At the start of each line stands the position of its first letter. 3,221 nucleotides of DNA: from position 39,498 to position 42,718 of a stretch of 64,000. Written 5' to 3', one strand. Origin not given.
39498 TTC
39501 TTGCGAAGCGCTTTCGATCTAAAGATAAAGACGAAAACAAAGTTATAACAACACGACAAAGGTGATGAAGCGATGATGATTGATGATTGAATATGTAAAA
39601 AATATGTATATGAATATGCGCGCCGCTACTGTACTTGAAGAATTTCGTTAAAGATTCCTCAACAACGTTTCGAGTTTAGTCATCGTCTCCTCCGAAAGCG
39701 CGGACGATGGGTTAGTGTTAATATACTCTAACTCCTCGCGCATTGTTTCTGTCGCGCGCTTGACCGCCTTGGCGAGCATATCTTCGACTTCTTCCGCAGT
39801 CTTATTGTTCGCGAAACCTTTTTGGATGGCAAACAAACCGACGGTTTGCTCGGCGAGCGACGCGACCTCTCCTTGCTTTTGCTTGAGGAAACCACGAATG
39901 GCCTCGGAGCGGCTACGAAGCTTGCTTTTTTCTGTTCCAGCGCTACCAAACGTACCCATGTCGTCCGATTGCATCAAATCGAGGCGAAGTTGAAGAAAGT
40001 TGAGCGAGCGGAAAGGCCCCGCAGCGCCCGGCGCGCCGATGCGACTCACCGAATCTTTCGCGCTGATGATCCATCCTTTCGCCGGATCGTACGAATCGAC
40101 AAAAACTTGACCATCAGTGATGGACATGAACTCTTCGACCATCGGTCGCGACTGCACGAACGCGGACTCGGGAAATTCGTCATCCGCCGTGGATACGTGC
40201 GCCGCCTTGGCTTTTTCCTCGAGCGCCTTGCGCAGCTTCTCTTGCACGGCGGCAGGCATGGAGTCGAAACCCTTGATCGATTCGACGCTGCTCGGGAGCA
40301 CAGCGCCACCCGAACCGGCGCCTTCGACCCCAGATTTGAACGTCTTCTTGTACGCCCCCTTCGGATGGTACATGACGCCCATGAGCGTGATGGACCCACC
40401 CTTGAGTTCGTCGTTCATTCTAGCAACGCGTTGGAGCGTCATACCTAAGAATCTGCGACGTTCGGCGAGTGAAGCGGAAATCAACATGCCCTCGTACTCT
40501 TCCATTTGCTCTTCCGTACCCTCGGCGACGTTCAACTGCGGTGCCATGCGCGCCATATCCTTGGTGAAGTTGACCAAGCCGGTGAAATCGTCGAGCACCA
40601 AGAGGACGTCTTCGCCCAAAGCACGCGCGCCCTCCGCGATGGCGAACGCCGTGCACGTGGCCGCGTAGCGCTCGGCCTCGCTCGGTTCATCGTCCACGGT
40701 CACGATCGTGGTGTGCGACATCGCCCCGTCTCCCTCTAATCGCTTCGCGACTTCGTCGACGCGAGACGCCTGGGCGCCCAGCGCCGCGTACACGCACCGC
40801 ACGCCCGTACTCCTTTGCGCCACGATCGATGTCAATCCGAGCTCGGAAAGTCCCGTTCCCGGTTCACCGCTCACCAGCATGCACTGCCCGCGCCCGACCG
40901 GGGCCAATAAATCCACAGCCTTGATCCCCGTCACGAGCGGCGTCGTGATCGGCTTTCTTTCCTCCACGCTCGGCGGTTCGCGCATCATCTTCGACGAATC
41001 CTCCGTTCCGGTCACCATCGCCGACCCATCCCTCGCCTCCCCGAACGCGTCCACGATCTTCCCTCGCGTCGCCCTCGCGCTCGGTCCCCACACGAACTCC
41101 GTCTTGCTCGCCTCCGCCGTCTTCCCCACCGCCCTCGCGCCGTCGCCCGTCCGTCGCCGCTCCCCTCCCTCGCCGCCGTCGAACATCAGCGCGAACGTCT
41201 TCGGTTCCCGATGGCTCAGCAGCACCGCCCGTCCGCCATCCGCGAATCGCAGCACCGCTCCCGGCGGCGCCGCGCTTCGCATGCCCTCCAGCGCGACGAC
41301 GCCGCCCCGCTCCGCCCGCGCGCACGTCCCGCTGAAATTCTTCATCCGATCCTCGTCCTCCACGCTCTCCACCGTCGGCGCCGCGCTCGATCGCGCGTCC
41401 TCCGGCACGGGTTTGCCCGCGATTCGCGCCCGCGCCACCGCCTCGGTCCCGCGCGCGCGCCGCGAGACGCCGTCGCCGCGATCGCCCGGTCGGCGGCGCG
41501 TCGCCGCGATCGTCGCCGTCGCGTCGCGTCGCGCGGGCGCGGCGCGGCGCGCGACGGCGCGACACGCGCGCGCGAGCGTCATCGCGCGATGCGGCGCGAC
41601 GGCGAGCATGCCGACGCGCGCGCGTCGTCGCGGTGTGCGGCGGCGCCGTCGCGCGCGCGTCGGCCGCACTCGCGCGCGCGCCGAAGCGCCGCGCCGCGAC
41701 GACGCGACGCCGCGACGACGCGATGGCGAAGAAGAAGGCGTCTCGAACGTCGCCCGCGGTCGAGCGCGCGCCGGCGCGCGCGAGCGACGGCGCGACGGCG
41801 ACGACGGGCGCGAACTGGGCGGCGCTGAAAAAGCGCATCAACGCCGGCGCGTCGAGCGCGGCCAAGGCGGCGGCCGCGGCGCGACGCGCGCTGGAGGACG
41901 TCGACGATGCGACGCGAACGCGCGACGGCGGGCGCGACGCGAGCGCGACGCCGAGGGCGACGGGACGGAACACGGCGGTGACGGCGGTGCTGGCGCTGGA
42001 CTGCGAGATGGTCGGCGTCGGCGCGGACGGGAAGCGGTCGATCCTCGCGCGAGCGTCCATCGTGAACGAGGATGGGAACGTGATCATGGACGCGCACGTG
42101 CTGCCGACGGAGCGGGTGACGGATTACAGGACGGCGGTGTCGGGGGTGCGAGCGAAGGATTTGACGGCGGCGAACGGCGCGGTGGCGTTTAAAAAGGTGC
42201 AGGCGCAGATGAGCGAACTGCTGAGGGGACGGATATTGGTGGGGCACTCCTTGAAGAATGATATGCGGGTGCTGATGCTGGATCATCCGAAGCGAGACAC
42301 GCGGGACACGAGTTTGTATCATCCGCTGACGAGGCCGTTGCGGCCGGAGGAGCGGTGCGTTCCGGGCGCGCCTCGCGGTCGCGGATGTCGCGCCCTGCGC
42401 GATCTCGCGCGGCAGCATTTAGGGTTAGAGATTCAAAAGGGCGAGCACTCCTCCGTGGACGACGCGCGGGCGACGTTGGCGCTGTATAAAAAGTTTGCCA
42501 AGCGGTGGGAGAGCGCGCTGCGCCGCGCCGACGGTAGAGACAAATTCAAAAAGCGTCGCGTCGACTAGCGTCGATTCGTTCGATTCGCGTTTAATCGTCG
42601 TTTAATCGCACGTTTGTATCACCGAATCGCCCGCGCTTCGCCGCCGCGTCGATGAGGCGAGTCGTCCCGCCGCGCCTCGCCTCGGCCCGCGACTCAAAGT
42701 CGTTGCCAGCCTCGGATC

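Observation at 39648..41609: Nuclear ATP-synthase alpha-like paralog lacking the P-loop lysine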

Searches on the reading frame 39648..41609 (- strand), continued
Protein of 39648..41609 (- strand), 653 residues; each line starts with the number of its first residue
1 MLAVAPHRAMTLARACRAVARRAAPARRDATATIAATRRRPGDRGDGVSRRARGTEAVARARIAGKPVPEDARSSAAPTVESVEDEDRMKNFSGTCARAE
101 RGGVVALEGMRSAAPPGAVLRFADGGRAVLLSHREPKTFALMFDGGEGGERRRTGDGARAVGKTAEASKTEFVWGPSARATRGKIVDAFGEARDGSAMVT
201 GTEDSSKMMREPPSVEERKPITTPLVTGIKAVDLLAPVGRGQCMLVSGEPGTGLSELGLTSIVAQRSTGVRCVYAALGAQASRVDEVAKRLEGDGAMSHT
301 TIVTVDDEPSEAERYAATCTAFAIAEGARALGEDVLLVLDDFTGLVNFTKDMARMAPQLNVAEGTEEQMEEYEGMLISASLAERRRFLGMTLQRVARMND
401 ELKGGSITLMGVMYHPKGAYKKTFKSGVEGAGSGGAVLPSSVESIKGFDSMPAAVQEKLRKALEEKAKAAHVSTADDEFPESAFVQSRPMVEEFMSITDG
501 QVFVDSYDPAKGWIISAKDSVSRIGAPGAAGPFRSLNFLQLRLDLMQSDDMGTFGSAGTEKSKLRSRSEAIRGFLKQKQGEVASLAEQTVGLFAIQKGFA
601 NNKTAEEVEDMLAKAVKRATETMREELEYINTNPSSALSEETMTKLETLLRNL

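Call 25: fold_search(model_id=the predicted structure, library=pdb)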
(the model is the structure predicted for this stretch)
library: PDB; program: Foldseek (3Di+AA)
matches with E <= 10: 1727; with E <= 0.001: 947
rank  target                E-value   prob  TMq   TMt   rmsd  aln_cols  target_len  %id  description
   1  8dbr_B                8.9e-38  1.00  0.61  0.77   9.3       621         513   21  E. coli ATP synthase imaged in 10mM MgATP State2 "half-up (released 2023-01-25)
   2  7njl_A                2.2e-37  1.00  0.61  0.78   7.6       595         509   24  Mycobacterium smegmatis ATP synthase state 1b (released 2021-10-27)
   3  7njn_A                3.0e-37  1.00  0.61  0.78   6.2       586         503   23  Mycobacterium smegmatis ATP synthase state 1d (released 2021-10-27)
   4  9o1a_A                4.7e-37  1.00  0.61  0.78  11.4       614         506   20  Pseudomonas aeruginosa ATPase State1 F1Fo focused (released 2025-12-10)
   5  7njk_A                4.9e-37  1.00  0.61  0.77   7.6       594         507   23  Mycobacterium smegmatis ATP synthase state 1a (released 2021-10-27)
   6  6oqr_C                7.3e-37  1.00  0.62  0.77  11.8       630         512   21  E. coli ATP Synthase ADP State 1a (released 2020-06-03)
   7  7njq_A                9.6e-37  1.00  0.61  0.76   9.2       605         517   23  Mycobacterium smegmatis ATP synthase state 3a (released 2021-10-27)
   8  1w0j_C                1.1e-36  1.00  0.62  0.80   7.7       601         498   21  Beryllium fluoride inhibited bovine F1-ATPase (released 2004-07-08)
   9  4asu_C                1.2e-36  1.00  0.62  0.82   5.4       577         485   21  F1-ATPase in which all three catalytic sites contain bound nucleotide, with magnesium ion released in the Empty site (released 2012-06-27)
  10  2r9v                  1.3e-36  1.00  0.63  0.83   4.5       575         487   22  Crystal structure of ATP synthase subunit alpha (TM1612) from Thermotoga maritima at 2.10 A resolution (released 2007-10-02)
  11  9byk_A                1.3e-36  1.00  0.62  0.79  10.2       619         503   20  Cryo-EM structure of ATP synthase E state (released 2025-08-06)
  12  9b3j_A                1.6e-36  1.00  0.60  0.77   9.8       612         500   19  Artemia franciscana ATP synthase state 2 (composite structure), pH 8.0 (released 2025-03-26)
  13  9o19_A                1.7e-36  1.00  0.61  0.77  11.8       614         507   20  Pseudomonas aeruginosa ATPase State1 (released 2025-12-10)
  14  7nkj_A                1.9e-36  1.00  0.61  0.80   5.6       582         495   23  Mycobacterium smegmatis ATP synthase F1 state 3 (released 2021-10-27)
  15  7njo_A                2.1e-36  1.00  0.61  0.78   7.4       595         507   24  Mycobacterium smegmatis ATP synthase state 1e (released 2021-10-27)
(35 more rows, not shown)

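Call 27: list_cluster_members(proteins=[P0176, P0181, P0191, P0199, P0239, P0251, P0266, P0273, P0285, P0302])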
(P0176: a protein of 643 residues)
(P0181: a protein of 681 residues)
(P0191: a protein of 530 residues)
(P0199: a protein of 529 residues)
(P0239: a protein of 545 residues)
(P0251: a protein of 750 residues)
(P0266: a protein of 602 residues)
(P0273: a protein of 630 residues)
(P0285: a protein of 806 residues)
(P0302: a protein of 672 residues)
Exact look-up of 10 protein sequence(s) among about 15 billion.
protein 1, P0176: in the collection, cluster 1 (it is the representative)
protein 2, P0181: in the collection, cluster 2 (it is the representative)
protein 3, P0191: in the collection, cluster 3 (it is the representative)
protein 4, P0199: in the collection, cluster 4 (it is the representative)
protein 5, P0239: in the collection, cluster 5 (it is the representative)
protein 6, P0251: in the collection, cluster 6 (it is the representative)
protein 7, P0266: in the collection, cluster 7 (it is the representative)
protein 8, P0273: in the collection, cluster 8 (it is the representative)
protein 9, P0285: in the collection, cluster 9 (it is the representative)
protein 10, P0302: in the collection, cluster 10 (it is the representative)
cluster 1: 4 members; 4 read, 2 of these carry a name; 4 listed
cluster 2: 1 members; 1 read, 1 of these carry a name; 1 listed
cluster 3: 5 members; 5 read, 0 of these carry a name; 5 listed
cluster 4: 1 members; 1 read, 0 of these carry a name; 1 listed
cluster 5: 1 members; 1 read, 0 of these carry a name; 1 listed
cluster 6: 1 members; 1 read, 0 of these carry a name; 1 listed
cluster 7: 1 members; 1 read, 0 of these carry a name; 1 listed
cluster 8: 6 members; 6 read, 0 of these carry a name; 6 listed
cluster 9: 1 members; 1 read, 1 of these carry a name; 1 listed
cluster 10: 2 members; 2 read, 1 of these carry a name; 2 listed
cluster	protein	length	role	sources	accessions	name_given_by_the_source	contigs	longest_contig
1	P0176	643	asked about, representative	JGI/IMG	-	-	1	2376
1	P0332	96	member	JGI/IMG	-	hypothetical protein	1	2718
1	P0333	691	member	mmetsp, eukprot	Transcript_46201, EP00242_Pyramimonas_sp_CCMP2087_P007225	Transcript_46201/g.76994 ORF Transcript_46201/g.76994 Transcript_46201/m.76994 ... | CAMPEP_0198204754 /NCGR_PEP_ID=MMETSP1445-20131203/8217_1 /TAXON_ID=36898 ...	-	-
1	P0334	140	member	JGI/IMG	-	-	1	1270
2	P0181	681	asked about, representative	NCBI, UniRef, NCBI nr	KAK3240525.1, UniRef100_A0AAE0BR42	hypothetical protein CYMTET_49639 [Cymbomonas tetramitiformis] | ATPase F1/V1/A1 complex alpha/beta subunit nucleotide-binding domain-containing protein ...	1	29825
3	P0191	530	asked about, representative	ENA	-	-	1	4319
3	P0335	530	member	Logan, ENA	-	-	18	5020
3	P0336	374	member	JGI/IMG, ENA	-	-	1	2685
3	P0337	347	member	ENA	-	-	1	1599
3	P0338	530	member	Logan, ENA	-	-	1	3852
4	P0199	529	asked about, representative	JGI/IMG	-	-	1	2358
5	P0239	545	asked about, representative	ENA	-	-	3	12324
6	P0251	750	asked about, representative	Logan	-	-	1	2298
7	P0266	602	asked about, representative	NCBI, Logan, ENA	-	-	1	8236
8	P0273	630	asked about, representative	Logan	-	-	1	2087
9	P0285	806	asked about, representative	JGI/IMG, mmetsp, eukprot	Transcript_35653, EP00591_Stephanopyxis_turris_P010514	Transcript_35653/g.52296 ORF Transcript_35653/g.52296 Transcript_35653/m.52296 ... | CAMPEP_0195528436 /NCGR_PEP_ID=MMETSP0794_2-20130614/30578_1 /TAXON_ID=515487 ...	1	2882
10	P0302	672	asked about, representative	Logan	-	-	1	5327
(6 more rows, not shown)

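Call 49: find_encoding_contigs(protein=P0002, flank=3000, max_places=2)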
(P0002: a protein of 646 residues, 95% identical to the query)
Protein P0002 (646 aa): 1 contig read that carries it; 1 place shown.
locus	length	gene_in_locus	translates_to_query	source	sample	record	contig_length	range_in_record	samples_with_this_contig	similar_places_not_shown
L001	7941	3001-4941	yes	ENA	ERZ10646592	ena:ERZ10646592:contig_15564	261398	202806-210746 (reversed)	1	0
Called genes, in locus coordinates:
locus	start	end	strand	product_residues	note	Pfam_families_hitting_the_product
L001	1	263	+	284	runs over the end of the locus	PF00215:OMPdecase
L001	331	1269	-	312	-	PF13191:AAA_16 (faint), PF13401:AAA_22 (faint), PF00004:AAA, PF07728:AAA_5 (faint), PF17862:AAA_lid_3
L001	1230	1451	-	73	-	-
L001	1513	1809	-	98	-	-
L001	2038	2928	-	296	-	PF00929:RNase_T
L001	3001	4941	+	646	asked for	PF00006:ATP-synt_ab, PF00306:ATP-synt_ab_C (weak)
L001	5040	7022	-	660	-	-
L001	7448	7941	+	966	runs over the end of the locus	PF00566:RabGAP-TBC, PF23436:RabGap-TBC_2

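Call 50: find_encoding_contigs(protein=P0003, flank=3000, max_places=2)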
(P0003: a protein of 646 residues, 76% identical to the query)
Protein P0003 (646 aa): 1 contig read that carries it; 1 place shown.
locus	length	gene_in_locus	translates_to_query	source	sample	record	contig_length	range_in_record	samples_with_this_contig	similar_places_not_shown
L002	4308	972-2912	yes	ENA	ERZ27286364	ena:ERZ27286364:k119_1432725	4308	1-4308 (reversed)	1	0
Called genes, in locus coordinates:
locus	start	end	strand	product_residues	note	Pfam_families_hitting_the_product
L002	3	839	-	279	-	?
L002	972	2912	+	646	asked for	PF00006:ATP-synt_ab, PF00306:ATP-synt_ab_C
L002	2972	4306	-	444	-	?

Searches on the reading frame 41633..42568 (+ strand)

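Call 53: search_protein_families(library=pfam, proteins=[window:41633-42568:+], max_evalue=0.00001)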
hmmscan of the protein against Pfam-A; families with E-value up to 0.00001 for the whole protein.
window:41633-42568:+ (311 aa): 1 family
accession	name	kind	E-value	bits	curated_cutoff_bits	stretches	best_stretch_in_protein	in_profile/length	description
PF00929.31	RNase_T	-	2.4e-12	48.1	24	1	121-285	2-164/164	Exonuclease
